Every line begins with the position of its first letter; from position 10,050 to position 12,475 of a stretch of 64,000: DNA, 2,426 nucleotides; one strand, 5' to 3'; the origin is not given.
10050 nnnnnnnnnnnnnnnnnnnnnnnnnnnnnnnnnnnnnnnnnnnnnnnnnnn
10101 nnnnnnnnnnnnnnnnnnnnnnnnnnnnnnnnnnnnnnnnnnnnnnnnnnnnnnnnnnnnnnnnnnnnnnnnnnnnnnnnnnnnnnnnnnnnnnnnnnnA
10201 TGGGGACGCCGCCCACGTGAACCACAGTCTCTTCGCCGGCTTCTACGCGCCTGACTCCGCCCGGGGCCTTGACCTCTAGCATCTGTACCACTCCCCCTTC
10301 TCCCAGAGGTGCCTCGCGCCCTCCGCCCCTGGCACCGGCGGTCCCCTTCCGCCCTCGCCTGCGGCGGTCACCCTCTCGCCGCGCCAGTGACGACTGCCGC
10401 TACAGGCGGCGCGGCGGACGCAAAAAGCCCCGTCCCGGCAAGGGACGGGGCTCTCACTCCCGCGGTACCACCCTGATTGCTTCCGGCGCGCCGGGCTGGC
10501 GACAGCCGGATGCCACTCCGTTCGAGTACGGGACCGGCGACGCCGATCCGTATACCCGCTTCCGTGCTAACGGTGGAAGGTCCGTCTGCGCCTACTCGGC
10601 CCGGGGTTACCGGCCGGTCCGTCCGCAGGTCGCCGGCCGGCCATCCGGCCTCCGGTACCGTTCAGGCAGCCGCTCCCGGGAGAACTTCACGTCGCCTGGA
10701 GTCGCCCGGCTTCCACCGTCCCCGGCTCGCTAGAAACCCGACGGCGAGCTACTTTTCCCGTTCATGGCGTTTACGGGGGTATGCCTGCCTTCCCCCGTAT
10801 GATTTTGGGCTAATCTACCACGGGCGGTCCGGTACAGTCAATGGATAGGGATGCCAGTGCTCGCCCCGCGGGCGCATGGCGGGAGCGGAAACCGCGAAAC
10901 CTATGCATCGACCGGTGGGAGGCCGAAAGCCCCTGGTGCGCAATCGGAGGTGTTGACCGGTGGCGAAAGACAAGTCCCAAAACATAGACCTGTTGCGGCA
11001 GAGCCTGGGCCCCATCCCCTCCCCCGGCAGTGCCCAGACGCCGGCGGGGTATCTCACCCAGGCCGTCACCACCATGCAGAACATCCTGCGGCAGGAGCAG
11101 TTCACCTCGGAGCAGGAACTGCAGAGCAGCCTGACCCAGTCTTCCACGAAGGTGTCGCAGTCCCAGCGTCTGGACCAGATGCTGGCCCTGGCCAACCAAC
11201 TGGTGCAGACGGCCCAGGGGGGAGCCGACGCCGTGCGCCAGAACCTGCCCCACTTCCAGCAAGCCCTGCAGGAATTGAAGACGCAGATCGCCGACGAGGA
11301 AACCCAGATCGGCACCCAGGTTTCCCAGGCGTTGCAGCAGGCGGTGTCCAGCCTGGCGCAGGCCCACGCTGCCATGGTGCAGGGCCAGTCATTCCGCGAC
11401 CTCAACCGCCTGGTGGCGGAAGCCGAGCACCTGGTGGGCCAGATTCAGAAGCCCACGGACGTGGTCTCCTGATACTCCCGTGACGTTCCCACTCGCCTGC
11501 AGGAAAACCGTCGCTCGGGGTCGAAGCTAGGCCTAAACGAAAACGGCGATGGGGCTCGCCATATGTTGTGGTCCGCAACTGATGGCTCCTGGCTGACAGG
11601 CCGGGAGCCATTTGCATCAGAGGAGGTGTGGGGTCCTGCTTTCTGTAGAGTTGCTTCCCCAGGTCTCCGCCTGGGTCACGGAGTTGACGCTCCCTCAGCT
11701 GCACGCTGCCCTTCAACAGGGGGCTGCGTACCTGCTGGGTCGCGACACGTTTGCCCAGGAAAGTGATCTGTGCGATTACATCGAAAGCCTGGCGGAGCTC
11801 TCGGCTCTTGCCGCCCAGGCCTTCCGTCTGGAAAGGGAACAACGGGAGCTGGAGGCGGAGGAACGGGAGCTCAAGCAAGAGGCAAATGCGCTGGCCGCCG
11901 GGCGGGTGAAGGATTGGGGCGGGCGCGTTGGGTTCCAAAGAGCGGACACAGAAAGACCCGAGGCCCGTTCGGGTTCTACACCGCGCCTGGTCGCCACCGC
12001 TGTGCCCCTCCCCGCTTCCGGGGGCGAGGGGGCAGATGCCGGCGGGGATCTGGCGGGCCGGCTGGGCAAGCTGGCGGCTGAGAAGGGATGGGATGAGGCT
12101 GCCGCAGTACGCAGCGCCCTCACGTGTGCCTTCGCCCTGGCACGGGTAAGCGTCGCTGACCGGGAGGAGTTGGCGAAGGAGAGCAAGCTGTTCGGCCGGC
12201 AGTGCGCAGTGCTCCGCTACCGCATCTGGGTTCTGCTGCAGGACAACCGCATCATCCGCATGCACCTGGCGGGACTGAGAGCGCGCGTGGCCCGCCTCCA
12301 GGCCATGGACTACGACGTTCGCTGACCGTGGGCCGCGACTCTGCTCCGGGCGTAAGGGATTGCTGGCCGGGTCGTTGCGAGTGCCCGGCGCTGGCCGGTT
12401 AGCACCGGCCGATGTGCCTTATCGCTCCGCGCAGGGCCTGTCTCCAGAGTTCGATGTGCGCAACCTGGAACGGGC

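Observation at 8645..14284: Three antibiotic-modifying-enzyme-like genes (APH(3'), second APH/CotS-type kinase, AadA-like NTase) clustered around a T-box-regulated aroF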

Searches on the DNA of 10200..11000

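Call 5: search_rna_families(source=window, start=10200, end=11000, threshold=evalue, max_evalue=10, show_alignments=2)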
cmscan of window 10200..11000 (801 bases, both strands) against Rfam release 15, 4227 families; matches with E-value up to 10: 11.
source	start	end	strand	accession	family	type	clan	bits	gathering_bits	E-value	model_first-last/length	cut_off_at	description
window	10438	10774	-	RF00230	T-box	Cis-reg; leader;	-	65.5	93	7.2e-14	1-219/219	no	T-box leader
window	10824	10915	+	RF02007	mir-1237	Gene; miRNA;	-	21.8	65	1.7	1-102/102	no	mir-1237 microRNA precursor family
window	10424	10454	+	RF01757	sbcD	Gene; sRNA;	-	19.2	40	0.25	117-147/155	no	sbcD RNA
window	10375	10448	+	RF02992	hya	Cis-reg;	-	18.7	56.8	1.5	1-72/72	no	hya RNA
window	10406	10494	-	RF03819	mir-Ro6-3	Gene; miRNA;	-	18.3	79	5.4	1-72/72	no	mir-Ro6-3 microRNA precursor family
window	10424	10456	-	RF01772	rnk_pseudo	Cis-reg; leader;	-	17.4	55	3.3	71-100/108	no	Pseudomonas rnk leader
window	10423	10455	-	RF02495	ohsC_RNA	Gene; antitoxin;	-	17.4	50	8.9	40-72/77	no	Oppression of Hydrophobic ORF by sRNA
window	10420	10565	-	RF02868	ncS037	Gene; sRNA;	-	17.1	112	2.8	1-152/152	no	Burkholderia sRNA 37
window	10374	10506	-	RF02826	Scr6925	Gene; sRNA;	-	16.2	50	4.1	1-131/131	no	Streptomyces RNA 6925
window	10347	10434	+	RF02994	IMPDH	Gene; sRNA;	-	13.9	95.4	7.8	1-108/108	no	IMPDH RNA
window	10428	10460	+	RF02401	ClpQY_promoter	Cis-reg;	-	13.6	42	3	1-29/57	no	ClpQY promoter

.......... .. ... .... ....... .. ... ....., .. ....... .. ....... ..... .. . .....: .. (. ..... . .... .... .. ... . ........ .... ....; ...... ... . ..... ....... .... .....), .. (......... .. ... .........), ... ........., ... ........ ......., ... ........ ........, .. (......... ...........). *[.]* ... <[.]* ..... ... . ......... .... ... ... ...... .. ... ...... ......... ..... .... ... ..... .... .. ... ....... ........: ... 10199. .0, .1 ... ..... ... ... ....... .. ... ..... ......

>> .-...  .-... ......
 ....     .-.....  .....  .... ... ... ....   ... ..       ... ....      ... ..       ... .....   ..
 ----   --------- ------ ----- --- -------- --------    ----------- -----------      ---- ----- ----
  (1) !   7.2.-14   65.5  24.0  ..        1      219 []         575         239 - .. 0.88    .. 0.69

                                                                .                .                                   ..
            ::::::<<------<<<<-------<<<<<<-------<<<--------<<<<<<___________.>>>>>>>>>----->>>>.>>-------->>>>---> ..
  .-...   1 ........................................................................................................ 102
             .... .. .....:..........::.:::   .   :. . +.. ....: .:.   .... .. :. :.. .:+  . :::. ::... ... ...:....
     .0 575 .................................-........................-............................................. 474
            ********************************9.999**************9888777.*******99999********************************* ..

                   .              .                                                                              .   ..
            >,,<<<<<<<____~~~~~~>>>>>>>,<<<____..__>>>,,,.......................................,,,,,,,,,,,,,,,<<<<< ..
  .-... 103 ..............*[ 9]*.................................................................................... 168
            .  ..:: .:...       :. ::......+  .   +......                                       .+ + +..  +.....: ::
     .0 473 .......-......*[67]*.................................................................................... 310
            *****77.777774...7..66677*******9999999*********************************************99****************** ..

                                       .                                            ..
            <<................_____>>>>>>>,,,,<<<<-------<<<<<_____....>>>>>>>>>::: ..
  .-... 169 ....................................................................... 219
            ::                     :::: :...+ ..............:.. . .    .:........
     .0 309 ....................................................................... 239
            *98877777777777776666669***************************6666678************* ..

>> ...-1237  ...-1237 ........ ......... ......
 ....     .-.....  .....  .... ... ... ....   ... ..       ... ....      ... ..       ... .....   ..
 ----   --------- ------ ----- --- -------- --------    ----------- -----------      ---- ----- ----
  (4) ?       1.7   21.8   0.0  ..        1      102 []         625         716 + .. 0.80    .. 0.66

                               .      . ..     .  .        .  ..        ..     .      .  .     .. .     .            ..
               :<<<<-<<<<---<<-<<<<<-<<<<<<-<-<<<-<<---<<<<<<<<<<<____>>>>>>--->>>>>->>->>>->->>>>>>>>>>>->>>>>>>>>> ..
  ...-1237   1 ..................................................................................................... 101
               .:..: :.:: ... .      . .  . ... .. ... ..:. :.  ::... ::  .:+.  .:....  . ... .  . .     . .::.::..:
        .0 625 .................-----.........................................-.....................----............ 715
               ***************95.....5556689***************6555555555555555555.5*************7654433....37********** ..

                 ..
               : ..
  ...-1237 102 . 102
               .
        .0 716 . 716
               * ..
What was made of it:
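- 10438..10774 (-): T-box leader (transcription attenuation type) of aroF. It has large insertions. The specifier loop 3' side reads GAAGUUCU, probably UUC (Phe). RF00230 scores 65.5 bits, E 7.2e-14, over model positions 1-219 (call 5).
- Tried and rejected: It was recovered with the E-value threshold (call 5).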

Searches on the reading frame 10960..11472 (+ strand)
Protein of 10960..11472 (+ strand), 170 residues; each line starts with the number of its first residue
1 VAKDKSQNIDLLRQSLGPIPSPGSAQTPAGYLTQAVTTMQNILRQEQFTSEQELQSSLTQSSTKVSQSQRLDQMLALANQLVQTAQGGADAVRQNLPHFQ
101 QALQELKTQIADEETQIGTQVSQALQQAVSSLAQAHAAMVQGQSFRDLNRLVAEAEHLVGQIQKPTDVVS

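Call 3: search_protein_families(library=pfam, proteins=[window:10960-11472:+], max_evalue=0.01)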
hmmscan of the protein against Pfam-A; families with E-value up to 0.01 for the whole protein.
window:10960-11472:+ (170 aa): 1 family
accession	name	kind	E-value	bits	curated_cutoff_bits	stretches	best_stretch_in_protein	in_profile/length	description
PF08385.17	DHC_N1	-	0.0044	16.1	28.3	1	45-136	235-321/562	Dynein heavy chain, N-terminal region 1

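Call 6: search_protein_families(library=ncbifam, proteins=[window:10960-11472:+], max_evalue=0.01)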
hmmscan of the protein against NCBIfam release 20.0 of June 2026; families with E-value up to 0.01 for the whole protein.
window:10960-11472:+ (170 aa): 1 family
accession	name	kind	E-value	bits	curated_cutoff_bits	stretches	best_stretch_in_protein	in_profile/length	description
NF052383.1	ATPase_KamC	equivalog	0.0041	16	300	1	42-139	148-248/508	lysine 5,6-aminomutase reactivase ATPase KamC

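Call 28: find_homologous_proteins(query=window:10960-11472:+, max_evalue=0.001)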
Query window:10960-11472:+ (170 aa): 3 proteins with E <= 0.001 among 115 candidates.
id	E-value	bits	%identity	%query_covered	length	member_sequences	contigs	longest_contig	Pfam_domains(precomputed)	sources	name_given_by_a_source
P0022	9.8e-91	319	95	100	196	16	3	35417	-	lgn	-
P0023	7.3e-87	307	91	100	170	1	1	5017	-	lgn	-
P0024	5.1e-78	278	83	100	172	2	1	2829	-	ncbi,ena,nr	ncbi:MAG TPA: hypothetical protein GX513_15455 [Firmicutes bacterium]|nr:hypothetical protein [Bacil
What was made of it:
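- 10960..11472 (+): cc170, a 170-aa Gln-rich (18% Q) orphan protein restricted to this lineage and under very strong purifying selection. Only 3 homologue clusters were found (call 28).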

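Call 29: find_related_loci(query=window:10960-11472:+, collection=genome_contigs, flank=10000)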
Query window:10960-11472:+ (170 aa) in genome_contigs; peptide patterns used: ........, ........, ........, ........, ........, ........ (x = any residue, [..] = any of these).
72 stretches matched a pattern; 1 encode a relative of the query (tblastn E <= 1e-3); 1 distinct loci.
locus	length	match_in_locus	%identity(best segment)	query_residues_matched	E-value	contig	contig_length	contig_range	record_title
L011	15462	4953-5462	96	1-170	7e-106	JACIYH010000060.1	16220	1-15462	MAG: Bacillota bacterium isolate MAG-73 Firmicutes_C3_bin32_Scaffold_60, whole genome shotgun sequence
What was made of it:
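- Tried and rejected: The genome_contigs scan with cc170 returned a single relative (call 29), so synteny rests on two related MAGs plus scattered metagenome contigs.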

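Call 50: search_protein_families(library=padloc, proteins=[window:10960-11472:+], max_evalue=0.1)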
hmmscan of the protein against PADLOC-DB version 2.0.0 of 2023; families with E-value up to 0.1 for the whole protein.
window:10960-11472:+ (170 aa): 4 families
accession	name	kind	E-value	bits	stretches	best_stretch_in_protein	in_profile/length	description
PDLC03862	LmuB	-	0.003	14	1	32-118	216-299/643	-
PDLC00638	ZorA2|ZorA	-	0.0031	14.4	1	52-143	329-422/545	MotA/ExbB/TolQ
PDLC03863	LmuB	-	0.015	12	1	56-139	190-271/610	-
PDLC00580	JetC3|JetC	-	0.055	9.7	1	34-141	294-400/1068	DUF3584 domain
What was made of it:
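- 10960..11472 (+): No family matches; there are only weak hits to coiled-coil segments (calls 3, 6, 50).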

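Call 51: search_protein_families(library=phrogs, proteins=[window:10960-11472:+], max_evalue=0.1)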
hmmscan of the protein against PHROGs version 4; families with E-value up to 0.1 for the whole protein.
window:10960-11472:+ (170 aa): 0 families
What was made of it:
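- Checked: The two ORFs at 10960-11472 and 11612-12325 match no curated family (calls 3, 6, 50, 51).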

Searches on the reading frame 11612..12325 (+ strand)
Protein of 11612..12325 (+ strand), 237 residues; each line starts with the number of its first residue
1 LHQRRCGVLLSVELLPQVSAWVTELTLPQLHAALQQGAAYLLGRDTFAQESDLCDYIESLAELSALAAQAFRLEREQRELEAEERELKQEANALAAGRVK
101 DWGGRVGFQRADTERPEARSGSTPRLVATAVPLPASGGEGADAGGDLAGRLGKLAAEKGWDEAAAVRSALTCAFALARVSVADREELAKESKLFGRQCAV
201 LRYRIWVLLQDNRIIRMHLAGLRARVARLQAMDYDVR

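Call 3: search_protein_families(library=pfam, proteins=[window:11612-12325:+], max_evalue=0.01)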
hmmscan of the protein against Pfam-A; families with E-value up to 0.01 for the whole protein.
window:11612-12325:+ (237 aa): 0 families

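Call 6: search_protein_families(library=ncbifam, proteins=[window:11612-12325:+], max_evalue=0.01)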
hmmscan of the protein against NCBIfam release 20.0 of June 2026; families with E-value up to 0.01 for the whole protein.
window:11612-12325:+ (237 aa): 0 families

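Call 50: search_protein_families(library=padloc, proteins=[window:11612-12325:+], max_evalue=0.1)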
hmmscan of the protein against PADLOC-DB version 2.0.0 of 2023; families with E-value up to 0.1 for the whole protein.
window:11612-12325:+ (237 aa): 0 families

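Call 51: search_protein_families(library=phrogs, proteins=[window:11612-12325:+], max_evalue=0.1)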
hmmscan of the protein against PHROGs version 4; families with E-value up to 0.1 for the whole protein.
window:11612-12325:+ (237 aa): 0 families
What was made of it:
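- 11612..12325 (+): cc237, a 237-aa Ala/Leu/Arg/Glu-rich hypothetical ORF. It is absent from the relatives and its coding signal is weaker. No family matches (calls 3, 6, 50, 51).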
